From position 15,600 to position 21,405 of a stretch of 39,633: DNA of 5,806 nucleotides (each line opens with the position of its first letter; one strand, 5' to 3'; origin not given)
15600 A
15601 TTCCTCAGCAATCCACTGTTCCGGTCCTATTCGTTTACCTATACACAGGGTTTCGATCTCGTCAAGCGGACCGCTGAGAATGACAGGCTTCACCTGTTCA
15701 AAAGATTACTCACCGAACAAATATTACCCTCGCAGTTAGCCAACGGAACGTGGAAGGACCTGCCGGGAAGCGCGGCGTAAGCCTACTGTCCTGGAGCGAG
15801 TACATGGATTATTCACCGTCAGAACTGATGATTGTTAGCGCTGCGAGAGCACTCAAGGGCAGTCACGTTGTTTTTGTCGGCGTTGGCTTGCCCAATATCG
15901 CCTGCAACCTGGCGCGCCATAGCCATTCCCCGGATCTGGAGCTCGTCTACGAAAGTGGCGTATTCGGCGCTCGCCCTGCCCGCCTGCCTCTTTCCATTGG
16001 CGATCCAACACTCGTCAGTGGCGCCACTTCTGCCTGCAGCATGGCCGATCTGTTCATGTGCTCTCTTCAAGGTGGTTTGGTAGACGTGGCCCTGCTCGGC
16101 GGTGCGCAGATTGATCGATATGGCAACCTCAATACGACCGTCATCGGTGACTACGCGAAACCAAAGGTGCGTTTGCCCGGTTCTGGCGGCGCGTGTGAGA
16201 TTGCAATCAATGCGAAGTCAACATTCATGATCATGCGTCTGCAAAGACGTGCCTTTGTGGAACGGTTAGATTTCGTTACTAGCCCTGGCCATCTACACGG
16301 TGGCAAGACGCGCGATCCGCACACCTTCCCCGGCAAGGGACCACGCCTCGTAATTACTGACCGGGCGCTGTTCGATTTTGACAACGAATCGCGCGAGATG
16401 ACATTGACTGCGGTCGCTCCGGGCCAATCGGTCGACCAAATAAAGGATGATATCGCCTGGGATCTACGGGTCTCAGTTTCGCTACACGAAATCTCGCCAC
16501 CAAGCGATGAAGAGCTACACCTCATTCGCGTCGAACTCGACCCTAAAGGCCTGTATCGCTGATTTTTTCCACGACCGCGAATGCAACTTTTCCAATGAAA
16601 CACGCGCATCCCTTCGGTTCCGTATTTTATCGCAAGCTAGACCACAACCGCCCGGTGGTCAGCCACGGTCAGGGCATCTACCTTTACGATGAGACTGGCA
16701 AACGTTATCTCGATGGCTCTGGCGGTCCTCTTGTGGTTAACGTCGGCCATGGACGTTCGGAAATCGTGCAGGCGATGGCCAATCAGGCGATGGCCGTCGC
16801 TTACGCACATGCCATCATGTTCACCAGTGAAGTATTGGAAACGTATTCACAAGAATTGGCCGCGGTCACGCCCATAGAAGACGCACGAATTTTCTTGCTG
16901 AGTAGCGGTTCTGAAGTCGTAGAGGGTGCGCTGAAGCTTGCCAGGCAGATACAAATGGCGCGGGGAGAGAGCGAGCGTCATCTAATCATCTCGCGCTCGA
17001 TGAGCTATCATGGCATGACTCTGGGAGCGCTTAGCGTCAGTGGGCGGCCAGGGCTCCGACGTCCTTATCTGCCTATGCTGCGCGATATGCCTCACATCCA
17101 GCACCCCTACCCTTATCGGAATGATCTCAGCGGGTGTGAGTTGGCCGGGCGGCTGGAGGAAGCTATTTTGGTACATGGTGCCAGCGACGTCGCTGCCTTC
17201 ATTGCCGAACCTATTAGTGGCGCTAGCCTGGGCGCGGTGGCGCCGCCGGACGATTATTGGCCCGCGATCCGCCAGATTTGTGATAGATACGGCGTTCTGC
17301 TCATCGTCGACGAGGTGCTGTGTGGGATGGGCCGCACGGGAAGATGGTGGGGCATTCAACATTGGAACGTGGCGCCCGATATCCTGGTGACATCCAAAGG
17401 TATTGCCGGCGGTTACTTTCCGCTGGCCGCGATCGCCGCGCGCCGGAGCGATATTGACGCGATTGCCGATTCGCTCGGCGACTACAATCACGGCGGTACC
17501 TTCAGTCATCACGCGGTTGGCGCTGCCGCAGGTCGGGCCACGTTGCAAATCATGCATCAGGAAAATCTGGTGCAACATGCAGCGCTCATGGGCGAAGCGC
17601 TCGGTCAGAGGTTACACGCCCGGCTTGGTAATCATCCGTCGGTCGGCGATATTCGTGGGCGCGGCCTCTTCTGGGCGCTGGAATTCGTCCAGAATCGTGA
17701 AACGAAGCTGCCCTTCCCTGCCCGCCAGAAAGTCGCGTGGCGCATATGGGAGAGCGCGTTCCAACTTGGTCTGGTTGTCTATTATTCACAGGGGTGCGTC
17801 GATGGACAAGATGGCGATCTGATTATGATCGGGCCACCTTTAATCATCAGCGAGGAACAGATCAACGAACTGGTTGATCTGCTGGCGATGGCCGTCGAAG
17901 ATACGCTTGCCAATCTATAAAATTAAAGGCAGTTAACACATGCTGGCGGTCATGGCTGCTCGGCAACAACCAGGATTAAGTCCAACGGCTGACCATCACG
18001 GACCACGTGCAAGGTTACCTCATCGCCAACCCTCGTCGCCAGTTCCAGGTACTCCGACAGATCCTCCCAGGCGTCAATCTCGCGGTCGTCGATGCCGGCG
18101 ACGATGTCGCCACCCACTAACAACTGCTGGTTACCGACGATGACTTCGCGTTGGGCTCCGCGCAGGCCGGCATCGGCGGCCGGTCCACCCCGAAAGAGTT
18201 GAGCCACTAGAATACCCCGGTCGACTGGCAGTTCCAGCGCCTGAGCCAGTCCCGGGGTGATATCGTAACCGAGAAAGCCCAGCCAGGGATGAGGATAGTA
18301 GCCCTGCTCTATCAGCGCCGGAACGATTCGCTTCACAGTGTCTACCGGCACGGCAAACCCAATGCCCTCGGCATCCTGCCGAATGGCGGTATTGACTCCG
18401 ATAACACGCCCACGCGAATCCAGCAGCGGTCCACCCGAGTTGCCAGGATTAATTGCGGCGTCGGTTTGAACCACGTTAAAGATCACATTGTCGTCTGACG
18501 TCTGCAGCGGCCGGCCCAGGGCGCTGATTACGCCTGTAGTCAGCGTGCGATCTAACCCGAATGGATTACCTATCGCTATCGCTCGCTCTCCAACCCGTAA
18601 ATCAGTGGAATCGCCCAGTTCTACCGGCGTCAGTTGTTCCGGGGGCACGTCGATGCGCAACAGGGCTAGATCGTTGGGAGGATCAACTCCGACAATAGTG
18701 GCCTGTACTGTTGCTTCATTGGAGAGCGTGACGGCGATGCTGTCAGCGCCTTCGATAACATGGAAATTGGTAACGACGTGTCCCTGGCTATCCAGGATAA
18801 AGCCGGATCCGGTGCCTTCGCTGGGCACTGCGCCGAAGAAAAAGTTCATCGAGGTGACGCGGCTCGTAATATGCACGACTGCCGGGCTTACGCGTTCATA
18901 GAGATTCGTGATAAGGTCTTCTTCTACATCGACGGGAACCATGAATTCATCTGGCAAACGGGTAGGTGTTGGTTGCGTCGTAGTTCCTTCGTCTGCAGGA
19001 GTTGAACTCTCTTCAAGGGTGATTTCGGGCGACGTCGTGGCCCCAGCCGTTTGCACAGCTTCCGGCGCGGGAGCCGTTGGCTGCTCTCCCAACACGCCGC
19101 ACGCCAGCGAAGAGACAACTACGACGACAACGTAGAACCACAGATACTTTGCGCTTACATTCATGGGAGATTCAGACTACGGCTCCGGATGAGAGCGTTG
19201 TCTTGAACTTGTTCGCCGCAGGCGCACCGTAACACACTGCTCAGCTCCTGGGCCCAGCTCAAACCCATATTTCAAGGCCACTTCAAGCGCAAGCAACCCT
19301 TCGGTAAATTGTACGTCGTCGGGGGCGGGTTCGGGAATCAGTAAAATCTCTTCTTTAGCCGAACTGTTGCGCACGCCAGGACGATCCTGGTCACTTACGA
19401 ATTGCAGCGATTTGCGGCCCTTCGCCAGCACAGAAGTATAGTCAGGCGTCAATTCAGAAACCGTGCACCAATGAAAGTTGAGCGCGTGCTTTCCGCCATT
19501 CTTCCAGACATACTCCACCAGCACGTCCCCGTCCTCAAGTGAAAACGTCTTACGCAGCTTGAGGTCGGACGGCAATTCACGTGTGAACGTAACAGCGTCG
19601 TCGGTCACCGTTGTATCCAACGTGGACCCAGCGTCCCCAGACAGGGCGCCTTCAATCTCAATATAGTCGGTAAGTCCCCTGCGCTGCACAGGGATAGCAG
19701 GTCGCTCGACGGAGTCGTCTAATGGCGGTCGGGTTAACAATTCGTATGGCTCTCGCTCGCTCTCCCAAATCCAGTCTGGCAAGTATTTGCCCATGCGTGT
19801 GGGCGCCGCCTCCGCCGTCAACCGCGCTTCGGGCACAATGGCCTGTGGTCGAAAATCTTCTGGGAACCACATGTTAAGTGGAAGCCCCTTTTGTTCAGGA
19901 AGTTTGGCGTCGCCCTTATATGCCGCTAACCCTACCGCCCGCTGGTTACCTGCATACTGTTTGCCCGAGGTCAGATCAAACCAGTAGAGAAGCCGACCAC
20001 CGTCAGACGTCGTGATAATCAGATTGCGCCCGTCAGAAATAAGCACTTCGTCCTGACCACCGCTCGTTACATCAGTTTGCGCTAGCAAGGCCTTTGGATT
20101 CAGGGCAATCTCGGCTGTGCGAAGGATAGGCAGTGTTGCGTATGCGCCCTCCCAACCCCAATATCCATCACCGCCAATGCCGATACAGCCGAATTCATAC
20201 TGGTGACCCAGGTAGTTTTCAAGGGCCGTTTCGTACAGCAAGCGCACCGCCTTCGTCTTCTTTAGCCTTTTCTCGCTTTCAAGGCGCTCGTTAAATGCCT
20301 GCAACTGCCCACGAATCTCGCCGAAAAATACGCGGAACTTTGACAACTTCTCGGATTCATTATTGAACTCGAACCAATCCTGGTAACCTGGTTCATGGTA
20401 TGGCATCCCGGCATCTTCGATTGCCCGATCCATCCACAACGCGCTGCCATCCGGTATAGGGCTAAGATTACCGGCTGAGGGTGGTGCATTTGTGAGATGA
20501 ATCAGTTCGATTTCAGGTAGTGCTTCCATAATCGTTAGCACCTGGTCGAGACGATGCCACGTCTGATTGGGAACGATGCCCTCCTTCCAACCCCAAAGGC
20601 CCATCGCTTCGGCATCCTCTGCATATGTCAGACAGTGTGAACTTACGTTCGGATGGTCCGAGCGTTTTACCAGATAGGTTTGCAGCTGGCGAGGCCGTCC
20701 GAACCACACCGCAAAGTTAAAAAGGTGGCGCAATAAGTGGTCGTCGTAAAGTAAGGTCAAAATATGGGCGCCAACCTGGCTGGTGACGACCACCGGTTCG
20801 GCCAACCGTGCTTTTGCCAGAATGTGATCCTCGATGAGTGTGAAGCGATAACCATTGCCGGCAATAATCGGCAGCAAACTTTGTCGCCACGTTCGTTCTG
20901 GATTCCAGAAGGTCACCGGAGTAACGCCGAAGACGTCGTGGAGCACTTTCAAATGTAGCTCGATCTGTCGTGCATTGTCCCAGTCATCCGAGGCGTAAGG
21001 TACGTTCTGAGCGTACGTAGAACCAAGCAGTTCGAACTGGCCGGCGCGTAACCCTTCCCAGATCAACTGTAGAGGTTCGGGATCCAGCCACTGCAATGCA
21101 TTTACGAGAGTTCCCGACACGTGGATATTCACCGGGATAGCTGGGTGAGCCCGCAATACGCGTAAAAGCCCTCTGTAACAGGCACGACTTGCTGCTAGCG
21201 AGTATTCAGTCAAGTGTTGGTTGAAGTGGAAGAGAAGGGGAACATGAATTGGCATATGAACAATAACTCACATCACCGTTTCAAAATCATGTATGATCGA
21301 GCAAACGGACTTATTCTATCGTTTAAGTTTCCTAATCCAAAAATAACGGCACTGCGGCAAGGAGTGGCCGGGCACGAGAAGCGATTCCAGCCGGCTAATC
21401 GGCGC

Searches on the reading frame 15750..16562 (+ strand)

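Call 66: search_protein_families(library=pfam, proteins=[window:15750-16562:+], max_evalue=0.00001)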
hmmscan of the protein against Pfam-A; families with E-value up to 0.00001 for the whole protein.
window:15750-16562:+ (270 aa): 1 family
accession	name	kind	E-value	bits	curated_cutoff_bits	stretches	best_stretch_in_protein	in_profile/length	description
PF01144.29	CoA_trans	-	6.4e-34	117.7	23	1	28-233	5-216/217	Coenzyme A transferase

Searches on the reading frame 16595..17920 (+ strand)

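Call 66: search_protein_families(library=pfam, proteins=[window:16595-17920:+], max_evalue=0.00001)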
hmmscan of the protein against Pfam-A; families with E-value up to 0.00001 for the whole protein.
window:16595-17920:+ (441 aa): 1 family
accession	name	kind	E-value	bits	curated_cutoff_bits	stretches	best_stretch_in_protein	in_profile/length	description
PF00202.27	Aminotran_3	-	2.9e-91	306.6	30.5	1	20-433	11-402/403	Aminotransferase class-III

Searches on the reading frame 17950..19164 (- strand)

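Call 88: search_protein_families(library=pfam, proteins=[window:17950-19164:-], max_evalue=0.0001)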
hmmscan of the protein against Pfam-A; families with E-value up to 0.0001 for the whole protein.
window:17950-19164:- (404 aa): 3 families
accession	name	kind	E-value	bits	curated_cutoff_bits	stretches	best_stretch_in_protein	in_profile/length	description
PF13365.12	Trypsin_2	-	2.5e-37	129.2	27.6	1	119-257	1-144/144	Trypsin-like peptidase domain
PF00089.32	Trypsin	-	3.4e-20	73.2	20.6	1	119-279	27-218/220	Trypsin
PF13180.12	PDZ_2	-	1.3e-08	35.5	27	1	315-396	11-76/80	PDZ domain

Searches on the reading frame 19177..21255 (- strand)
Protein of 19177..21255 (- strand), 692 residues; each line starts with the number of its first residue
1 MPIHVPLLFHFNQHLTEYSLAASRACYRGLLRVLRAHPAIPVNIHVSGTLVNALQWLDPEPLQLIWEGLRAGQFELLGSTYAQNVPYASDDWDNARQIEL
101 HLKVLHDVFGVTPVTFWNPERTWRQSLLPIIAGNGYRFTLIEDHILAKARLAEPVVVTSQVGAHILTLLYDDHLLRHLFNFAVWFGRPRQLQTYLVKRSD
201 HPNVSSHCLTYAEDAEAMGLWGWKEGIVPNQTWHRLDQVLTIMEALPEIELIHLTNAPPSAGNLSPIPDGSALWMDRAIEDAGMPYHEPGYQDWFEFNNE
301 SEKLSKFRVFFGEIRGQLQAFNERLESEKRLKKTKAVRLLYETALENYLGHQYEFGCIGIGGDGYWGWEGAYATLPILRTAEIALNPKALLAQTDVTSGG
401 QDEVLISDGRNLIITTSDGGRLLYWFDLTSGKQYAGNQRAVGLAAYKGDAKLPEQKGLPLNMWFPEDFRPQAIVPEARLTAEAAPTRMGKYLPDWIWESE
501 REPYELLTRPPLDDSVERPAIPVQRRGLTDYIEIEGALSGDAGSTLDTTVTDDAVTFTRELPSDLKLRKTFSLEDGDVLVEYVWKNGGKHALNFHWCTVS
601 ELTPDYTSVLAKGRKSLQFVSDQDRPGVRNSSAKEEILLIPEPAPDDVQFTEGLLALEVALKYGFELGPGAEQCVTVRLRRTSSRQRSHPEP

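Call 61: search_protein_families(library=pfam, proteins=[window:19177-21255:-], max_evalue=0.001)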
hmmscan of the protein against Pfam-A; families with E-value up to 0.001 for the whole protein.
window:19177-21255:- (692 aa): 1 family
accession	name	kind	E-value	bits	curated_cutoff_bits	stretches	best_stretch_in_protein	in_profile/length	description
PF03065.20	Glyco_hydro_57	-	2.5e-21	76.7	21.2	1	34-223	63-248/291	Glycosyl hydrolase family 57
